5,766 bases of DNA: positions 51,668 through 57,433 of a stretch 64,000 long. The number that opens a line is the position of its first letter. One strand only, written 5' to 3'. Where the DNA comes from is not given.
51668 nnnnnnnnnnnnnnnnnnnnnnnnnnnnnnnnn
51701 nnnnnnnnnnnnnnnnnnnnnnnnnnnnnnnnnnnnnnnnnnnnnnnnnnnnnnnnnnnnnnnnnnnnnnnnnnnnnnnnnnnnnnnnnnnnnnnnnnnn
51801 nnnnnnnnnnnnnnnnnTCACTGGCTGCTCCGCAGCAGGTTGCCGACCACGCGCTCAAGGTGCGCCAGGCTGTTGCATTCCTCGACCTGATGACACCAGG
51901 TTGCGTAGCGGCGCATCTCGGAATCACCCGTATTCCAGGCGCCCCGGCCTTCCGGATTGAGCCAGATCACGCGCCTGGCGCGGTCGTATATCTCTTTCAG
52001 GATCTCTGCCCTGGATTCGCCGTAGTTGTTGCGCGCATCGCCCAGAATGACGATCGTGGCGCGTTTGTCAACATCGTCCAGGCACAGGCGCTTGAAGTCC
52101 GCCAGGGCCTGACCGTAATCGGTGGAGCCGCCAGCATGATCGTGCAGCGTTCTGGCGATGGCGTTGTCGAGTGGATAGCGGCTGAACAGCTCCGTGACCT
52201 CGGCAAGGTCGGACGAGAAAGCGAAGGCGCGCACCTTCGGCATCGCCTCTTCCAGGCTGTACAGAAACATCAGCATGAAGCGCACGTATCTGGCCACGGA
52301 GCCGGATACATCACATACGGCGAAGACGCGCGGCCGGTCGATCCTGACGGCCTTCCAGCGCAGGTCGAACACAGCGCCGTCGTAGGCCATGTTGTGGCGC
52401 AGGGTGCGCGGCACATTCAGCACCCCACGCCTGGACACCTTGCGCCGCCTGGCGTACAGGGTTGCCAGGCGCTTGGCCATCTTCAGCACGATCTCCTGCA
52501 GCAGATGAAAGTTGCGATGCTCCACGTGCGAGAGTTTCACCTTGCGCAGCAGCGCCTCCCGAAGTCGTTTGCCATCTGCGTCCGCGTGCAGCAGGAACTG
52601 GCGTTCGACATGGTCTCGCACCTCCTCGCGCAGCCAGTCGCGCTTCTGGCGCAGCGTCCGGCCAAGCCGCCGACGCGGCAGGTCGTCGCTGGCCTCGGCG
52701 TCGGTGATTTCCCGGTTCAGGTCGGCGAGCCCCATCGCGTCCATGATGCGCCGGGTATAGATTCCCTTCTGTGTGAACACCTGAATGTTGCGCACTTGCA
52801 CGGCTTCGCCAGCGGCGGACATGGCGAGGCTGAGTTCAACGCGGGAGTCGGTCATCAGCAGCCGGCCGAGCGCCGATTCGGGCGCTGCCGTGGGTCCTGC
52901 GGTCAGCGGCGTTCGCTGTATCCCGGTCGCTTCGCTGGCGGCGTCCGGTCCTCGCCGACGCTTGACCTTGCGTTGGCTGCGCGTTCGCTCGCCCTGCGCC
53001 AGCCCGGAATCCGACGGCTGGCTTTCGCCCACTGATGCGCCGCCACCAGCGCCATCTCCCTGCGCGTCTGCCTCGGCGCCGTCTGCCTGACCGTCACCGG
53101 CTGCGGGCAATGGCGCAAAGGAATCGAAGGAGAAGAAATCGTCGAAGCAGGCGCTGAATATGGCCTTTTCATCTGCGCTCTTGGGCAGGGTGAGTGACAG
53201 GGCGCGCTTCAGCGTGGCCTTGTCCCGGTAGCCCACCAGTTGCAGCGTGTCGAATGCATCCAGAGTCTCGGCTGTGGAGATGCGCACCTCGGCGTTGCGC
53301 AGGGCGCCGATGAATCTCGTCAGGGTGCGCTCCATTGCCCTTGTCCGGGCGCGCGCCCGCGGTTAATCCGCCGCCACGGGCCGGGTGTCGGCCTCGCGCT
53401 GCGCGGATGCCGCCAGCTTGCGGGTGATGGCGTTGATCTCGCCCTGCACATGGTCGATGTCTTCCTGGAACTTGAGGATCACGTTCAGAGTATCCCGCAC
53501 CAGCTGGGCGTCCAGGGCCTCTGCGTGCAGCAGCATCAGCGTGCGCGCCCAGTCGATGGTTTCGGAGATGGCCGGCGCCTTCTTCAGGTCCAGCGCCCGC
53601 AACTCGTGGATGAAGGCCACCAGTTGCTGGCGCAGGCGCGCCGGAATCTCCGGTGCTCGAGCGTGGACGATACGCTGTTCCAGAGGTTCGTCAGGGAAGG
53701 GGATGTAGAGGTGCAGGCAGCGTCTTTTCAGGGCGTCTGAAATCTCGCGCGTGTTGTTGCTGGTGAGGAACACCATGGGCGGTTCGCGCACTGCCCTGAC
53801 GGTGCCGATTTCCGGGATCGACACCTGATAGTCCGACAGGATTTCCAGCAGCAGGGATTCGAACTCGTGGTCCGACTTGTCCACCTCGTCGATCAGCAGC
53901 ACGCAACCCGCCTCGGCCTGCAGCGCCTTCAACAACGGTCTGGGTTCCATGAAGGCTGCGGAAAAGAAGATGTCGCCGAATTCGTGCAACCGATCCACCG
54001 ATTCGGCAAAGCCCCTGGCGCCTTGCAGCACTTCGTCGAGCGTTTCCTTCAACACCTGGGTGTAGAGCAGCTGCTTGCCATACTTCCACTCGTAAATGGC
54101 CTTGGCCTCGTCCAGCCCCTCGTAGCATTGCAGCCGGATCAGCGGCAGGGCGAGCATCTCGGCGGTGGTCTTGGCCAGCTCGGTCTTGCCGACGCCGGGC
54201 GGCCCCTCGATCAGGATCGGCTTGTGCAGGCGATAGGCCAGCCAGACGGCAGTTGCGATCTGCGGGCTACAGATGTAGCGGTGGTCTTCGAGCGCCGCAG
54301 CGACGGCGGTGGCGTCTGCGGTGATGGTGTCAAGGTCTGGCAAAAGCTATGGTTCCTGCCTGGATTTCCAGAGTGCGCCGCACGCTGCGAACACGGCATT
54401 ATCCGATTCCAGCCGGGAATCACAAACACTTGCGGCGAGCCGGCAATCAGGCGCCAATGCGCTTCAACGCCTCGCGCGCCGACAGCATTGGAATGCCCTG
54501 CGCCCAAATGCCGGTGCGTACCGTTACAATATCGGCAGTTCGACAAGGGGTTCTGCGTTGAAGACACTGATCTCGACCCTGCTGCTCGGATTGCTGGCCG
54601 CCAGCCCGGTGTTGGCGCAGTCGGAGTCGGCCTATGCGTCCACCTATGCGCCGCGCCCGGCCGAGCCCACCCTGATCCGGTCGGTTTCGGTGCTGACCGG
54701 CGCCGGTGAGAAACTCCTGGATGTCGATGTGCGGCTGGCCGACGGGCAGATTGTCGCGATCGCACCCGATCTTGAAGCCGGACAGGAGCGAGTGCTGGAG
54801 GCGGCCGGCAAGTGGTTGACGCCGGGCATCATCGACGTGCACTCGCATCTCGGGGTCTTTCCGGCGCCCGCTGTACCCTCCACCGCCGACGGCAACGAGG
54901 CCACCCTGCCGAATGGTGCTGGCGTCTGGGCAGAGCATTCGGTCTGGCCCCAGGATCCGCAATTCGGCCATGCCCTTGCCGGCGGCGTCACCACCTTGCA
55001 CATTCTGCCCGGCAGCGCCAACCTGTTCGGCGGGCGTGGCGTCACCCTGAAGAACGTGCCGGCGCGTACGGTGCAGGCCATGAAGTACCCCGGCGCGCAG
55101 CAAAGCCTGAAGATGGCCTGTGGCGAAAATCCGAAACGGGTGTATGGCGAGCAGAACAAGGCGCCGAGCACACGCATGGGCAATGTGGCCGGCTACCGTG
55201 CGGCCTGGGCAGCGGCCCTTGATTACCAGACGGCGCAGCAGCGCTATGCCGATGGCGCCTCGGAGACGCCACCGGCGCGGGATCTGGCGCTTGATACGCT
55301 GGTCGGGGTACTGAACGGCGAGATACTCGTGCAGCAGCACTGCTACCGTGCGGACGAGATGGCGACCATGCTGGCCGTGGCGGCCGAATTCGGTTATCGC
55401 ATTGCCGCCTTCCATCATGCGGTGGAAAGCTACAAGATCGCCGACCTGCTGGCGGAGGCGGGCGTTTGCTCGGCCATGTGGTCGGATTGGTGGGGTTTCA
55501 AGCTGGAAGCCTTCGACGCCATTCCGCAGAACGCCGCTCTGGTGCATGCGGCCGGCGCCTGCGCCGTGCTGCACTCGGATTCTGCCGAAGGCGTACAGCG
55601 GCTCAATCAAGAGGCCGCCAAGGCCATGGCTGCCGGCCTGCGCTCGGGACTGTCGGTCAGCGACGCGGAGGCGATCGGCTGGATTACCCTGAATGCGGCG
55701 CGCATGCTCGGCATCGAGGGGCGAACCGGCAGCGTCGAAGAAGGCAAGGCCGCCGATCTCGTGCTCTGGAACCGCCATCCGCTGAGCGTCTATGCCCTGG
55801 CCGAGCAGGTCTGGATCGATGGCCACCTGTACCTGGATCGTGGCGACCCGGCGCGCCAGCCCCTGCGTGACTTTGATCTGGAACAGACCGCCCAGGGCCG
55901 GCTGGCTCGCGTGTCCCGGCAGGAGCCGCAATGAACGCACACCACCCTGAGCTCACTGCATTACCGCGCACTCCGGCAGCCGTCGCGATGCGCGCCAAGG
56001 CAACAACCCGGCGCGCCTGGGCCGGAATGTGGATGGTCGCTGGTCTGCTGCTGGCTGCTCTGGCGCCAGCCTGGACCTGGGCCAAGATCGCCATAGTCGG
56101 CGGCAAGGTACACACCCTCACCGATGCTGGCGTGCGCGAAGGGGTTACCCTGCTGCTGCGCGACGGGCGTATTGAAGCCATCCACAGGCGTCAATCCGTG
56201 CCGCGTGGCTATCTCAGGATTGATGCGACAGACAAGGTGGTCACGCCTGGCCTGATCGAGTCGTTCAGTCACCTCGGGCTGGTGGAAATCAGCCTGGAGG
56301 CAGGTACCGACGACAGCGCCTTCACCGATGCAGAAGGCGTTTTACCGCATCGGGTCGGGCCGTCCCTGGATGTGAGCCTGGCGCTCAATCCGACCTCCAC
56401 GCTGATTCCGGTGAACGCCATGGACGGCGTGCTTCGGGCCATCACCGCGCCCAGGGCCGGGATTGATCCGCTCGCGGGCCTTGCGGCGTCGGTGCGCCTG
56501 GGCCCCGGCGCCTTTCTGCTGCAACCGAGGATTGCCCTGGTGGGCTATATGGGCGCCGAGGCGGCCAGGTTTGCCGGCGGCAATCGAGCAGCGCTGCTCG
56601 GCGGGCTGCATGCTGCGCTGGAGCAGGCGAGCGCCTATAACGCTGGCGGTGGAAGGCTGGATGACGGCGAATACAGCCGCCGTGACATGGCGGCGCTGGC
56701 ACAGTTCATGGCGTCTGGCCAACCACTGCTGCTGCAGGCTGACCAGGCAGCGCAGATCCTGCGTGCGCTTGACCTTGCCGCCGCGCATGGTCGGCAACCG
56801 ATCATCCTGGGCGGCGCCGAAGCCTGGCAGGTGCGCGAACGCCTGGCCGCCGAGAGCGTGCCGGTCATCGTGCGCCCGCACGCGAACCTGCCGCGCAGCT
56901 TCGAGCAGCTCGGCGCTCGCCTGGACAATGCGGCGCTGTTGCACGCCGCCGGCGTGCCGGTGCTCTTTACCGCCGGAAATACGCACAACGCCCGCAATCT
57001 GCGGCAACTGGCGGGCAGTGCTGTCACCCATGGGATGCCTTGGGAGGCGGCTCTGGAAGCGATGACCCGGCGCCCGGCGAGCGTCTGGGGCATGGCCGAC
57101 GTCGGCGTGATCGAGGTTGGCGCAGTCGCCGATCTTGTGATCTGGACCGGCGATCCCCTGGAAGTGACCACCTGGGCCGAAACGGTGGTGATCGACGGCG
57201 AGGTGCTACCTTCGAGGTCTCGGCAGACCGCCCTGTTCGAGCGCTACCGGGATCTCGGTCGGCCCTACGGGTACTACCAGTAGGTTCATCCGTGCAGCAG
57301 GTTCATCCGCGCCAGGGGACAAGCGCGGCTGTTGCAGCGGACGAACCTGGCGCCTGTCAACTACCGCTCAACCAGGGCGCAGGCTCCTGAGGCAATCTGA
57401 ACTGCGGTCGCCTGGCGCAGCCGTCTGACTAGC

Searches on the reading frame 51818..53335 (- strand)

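Call 39: search_protein_families(library=pfam, proteins=[window:51818-53335:-], max_evalue=0.00001)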
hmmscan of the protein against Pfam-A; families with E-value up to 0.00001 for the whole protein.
window:51818-53335:- (505 aa): 1 family
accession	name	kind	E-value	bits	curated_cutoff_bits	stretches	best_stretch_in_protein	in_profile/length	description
PF05762.20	VWA_CoxE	-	5.8e-40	137.5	26.4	1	287-496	6-222/222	VWA domain containing CoxE-like protein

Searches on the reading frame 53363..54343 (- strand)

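Call 39: search_protein_families(library=pfam, proteins=[window:53363-54343:-], max_evalue=0.00001)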
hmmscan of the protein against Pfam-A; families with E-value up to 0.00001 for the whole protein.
window:53363-54343:- (326 aa): 4 families
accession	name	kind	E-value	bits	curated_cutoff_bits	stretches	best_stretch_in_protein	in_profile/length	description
PF07728.20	AAA_5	-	5.9e-14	52.7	22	1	43-209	2-139/139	AAA domain (dynein-related subfamily)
PF00004.35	AAA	-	1.6e-11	45.2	21.2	1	43-209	1-123/131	ATPase family associated with various cellular activities (AAA)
PF07726.17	AAA_3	-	2.6e-07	31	27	0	43-74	2-33/131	ATPase family associated with various cellular activities (AAA)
PF07724.20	AAA_2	-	3.7e-07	30.8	27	1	43-175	6-105/166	AAA domain (Cdc48 subfamily)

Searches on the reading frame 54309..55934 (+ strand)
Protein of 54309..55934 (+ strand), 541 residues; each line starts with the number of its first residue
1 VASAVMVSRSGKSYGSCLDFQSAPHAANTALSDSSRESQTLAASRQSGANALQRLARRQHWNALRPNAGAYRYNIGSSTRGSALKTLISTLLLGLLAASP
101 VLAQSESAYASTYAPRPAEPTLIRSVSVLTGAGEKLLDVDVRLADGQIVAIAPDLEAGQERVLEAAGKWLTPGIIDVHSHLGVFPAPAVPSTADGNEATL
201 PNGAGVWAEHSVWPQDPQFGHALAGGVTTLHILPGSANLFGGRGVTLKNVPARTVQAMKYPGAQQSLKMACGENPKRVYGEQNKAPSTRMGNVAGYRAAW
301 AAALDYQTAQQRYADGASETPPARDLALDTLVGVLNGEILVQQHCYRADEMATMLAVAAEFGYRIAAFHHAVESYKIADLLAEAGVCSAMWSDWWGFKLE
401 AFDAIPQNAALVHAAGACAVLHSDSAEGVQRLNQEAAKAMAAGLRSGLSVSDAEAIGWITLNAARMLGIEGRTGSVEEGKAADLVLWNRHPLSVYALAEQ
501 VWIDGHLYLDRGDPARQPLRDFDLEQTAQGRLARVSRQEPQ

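Call 39: search_protein_families(library=pfam, proteins=[window:54309-55934:+], max_evalue=0.00001)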
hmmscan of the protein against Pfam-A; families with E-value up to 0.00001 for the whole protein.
window:54309-55934:+ (541 aa): 2 families
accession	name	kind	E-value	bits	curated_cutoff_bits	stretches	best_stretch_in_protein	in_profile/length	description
PF01979.26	Amidohydro_1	-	1.9e-12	47.5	25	1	411-494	238-325/345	Amidohydrolase family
PF07969.17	Amidohydro_3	-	6.4e-12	46.1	29.7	1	377-505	324-468/472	Amidohydrolase family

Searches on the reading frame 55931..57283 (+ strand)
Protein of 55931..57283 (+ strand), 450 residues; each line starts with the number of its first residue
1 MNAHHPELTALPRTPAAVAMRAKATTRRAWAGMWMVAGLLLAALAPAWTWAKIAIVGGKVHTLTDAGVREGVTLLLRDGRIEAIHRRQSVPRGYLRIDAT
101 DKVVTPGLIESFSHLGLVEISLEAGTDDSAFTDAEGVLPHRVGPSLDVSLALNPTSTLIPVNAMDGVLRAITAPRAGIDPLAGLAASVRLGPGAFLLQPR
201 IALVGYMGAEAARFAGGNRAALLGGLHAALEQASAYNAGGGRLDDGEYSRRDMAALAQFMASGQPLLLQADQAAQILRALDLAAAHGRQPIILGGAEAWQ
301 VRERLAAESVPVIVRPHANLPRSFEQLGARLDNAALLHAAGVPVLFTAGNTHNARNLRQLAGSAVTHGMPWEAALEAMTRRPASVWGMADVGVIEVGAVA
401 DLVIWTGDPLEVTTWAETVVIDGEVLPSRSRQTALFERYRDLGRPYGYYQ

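Call 39: search_protein_families(library=pfam, proteins=[window:55931-57283:+], max_evalue=0.00001)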
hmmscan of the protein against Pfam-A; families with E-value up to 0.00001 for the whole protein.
window:55931-57283:+ (450 aa): 2 families
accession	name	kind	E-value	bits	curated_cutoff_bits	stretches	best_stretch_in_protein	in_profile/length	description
PF07969.17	Amidohydro_3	-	1.2e-12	48.6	29.7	1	361-426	399-471/472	Amidohydrolase family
PF01979.26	Amidohydro_1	-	1.5e-10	41.3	25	1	274-425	185-344/345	Amidohydrolase family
